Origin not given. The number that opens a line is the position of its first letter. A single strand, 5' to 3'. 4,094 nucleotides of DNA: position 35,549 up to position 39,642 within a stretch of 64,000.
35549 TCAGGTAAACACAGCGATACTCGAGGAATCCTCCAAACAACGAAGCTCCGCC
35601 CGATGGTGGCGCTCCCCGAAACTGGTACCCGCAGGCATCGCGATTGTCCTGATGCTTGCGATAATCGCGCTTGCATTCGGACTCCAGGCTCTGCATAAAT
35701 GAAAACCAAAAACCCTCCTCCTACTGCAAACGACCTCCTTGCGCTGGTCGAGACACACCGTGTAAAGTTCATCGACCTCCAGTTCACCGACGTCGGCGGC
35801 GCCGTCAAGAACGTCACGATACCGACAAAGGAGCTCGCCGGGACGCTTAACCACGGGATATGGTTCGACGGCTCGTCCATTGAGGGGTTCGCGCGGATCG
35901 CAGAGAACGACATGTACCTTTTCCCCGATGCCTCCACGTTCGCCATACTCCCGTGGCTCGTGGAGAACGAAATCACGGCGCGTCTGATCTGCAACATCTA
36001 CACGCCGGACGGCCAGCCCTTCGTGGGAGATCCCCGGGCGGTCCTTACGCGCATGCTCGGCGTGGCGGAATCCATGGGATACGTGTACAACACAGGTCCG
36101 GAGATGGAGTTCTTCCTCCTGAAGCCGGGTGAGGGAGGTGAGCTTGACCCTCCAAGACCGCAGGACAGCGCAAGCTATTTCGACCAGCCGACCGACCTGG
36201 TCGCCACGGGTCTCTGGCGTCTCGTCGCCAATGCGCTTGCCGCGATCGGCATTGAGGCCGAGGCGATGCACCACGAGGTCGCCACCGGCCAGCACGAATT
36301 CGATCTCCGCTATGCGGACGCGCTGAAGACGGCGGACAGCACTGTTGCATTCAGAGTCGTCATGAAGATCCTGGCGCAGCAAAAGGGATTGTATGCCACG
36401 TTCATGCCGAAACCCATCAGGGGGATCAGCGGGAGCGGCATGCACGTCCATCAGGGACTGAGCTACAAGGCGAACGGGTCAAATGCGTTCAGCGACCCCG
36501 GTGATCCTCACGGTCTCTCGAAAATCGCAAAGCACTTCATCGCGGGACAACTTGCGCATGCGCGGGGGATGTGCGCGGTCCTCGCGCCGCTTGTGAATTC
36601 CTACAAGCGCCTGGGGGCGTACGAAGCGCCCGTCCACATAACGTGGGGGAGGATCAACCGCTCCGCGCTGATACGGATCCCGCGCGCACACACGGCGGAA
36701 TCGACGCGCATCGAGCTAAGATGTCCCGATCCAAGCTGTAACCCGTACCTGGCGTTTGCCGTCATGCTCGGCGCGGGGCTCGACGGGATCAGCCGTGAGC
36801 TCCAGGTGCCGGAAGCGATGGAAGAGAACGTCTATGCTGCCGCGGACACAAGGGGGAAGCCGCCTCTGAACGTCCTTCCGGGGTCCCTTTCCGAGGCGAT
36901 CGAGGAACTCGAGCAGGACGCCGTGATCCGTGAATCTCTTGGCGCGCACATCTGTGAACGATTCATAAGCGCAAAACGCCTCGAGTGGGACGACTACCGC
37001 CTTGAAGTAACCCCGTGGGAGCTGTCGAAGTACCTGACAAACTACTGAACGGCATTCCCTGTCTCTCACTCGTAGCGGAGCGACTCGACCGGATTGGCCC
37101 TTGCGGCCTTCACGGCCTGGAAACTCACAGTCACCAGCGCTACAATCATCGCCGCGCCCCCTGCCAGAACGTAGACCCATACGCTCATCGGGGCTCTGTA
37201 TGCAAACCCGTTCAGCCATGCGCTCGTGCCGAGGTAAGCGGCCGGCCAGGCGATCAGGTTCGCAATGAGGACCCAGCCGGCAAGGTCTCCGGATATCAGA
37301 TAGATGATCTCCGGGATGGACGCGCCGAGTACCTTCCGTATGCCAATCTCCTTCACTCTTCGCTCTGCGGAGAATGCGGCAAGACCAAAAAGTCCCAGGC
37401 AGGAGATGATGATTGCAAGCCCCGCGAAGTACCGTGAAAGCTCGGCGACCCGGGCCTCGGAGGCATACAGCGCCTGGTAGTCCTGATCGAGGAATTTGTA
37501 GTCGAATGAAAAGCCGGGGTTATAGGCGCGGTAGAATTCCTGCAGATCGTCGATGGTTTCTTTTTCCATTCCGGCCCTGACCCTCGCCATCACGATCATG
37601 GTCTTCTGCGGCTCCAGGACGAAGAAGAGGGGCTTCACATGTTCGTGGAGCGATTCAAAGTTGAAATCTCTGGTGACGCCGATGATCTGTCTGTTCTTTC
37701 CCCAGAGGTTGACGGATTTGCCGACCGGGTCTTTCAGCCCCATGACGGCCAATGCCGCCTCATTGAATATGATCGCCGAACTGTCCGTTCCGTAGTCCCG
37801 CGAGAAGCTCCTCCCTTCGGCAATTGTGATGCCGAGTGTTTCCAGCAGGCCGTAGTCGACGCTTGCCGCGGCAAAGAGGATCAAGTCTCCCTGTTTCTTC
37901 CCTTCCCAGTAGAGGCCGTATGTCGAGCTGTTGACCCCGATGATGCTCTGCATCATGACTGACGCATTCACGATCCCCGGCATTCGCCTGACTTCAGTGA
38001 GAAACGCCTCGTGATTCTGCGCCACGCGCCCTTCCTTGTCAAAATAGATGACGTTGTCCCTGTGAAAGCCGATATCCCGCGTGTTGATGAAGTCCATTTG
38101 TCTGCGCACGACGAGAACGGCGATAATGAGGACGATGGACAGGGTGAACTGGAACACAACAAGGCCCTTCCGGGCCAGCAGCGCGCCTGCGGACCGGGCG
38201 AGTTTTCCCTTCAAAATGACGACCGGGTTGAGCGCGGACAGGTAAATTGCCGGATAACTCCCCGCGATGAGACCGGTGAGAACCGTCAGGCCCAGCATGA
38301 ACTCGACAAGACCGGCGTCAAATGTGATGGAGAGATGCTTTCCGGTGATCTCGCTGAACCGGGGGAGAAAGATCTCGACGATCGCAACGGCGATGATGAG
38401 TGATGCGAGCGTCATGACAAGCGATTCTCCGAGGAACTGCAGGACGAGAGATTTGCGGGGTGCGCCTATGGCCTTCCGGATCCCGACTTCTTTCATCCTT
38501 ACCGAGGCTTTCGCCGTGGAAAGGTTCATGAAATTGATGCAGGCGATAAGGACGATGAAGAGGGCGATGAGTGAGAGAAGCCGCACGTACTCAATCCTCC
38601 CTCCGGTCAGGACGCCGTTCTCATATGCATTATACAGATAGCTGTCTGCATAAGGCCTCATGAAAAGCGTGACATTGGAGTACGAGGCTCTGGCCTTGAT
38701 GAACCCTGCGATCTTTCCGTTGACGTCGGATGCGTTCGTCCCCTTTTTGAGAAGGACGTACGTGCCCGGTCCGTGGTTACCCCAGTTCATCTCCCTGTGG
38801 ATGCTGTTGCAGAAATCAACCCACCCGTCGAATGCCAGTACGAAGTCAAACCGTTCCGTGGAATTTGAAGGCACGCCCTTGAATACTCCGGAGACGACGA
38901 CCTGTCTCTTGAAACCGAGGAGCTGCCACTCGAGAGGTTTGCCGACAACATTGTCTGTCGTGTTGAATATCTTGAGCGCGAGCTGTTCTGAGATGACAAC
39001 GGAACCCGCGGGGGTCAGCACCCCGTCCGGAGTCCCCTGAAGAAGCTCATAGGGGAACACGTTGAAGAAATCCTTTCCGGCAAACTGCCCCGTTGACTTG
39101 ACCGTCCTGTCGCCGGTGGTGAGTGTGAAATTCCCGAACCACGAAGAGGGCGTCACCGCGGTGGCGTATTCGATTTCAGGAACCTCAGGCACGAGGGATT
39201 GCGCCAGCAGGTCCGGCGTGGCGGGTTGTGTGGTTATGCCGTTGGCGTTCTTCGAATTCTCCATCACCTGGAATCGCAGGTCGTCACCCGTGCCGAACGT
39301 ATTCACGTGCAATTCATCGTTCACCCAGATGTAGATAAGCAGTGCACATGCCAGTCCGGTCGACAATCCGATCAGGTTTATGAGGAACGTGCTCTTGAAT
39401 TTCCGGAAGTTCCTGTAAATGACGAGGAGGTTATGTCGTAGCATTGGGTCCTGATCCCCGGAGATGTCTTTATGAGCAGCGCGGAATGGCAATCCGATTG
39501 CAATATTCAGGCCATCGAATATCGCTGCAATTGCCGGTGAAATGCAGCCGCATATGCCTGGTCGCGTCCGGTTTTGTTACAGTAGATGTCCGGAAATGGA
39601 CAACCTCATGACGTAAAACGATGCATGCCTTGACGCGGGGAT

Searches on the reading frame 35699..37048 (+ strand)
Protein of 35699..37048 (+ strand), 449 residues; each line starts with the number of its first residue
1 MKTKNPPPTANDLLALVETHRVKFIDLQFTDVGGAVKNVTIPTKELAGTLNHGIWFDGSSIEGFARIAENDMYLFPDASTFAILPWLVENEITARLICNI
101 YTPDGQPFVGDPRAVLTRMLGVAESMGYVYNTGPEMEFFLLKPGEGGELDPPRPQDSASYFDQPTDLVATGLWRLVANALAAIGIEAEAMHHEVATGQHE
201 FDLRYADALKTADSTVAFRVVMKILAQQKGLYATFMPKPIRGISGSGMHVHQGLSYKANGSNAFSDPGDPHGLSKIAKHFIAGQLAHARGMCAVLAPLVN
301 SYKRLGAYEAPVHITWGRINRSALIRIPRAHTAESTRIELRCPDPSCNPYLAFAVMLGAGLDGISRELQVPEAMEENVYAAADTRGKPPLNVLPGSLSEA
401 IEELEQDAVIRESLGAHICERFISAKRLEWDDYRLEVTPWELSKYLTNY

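Call 92: search_protein_families(library=pfam, proteins=[window:35699-37048:+], max_evalue=0.00001)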
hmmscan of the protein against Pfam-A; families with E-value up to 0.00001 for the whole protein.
window:35699-37048:+ (449 aa): 2 families
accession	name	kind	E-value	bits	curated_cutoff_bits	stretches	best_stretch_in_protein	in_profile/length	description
PF00120.29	Gln-synt_C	-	6.9e-117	390.8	24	1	110-445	2-344/344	Glutamine synthetase, catalytic domain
PF03951.24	Gln-synt_N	-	2.7e-29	101.1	33.4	1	22-103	2-82/82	Glutamine synthetase, beta-Grasp domain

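Call 93: list_cluster_members(proteins=[window:35699-37048:+, window:43531-44958:+, window:30873-32009:+, window:5675-7105:+])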
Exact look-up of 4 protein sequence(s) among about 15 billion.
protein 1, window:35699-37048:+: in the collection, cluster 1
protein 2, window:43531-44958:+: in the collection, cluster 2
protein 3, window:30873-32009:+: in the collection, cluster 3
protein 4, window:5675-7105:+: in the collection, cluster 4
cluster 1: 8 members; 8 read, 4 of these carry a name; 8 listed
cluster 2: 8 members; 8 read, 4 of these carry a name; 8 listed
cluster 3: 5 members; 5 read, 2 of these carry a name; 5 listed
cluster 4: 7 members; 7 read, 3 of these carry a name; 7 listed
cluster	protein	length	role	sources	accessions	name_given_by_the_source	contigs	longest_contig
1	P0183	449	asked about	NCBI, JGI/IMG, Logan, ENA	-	glutamine synthetase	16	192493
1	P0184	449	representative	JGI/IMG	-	glutamine synthetase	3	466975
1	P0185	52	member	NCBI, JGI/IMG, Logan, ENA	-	hypothetical protein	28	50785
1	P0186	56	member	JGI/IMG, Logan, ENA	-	hypothetical protein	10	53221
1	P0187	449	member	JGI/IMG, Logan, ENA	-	-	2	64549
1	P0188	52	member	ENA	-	-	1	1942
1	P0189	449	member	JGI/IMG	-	-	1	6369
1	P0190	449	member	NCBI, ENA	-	-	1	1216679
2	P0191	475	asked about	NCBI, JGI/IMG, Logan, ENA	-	DNA-binding NtrC family response regulator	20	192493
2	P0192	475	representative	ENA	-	-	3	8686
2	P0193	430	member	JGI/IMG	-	DNA-binding NtrC family response regulator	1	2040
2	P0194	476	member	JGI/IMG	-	DNA-binding NtrC family response regulator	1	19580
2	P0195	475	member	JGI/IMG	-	DNA-binding NtrC family response regulator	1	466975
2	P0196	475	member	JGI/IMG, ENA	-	-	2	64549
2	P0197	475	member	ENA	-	-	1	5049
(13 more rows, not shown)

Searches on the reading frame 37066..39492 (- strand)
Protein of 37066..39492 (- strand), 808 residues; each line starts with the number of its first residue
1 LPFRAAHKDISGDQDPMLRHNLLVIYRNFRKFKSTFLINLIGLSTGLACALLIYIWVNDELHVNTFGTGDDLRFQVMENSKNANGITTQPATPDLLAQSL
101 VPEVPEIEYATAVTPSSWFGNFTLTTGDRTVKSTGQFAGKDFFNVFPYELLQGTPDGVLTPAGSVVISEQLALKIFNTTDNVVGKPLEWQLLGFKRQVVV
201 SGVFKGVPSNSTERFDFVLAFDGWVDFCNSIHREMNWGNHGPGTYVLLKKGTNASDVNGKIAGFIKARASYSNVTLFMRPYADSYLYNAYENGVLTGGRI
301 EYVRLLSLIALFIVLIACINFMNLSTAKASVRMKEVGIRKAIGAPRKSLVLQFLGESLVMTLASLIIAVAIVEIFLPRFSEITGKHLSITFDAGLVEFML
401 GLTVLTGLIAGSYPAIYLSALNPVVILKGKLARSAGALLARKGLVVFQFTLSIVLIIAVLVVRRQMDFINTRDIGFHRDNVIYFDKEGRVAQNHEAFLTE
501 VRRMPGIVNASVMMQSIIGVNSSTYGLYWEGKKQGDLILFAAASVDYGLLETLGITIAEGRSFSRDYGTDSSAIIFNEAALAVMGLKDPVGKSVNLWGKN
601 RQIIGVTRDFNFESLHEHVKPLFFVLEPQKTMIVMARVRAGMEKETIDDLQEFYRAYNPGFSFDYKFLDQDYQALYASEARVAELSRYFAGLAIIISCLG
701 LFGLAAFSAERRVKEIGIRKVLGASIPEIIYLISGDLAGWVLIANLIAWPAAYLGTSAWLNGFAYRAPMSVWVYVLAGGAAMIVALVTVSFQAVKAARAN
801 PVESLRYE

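Call 92: search_protein_families(library=pfam, proteins=[window:37066-39492:-], max_evalue=0.00001)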
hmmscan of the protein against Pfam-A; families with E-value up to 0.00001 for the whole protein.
window:37066-39492:- (808 aa): 2 families
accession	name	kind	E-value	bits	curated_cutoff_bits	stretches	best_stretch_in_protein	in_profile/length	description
PF12704.14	MacB_PCD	-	1.5e-23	84.6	27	1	37-261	2-204/207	MacB-like periplasmic core domain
PF02687.27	FtsX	-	1.1e-20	74.3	25.5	2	308-423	2-120/120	FtsX-like permease C-terminal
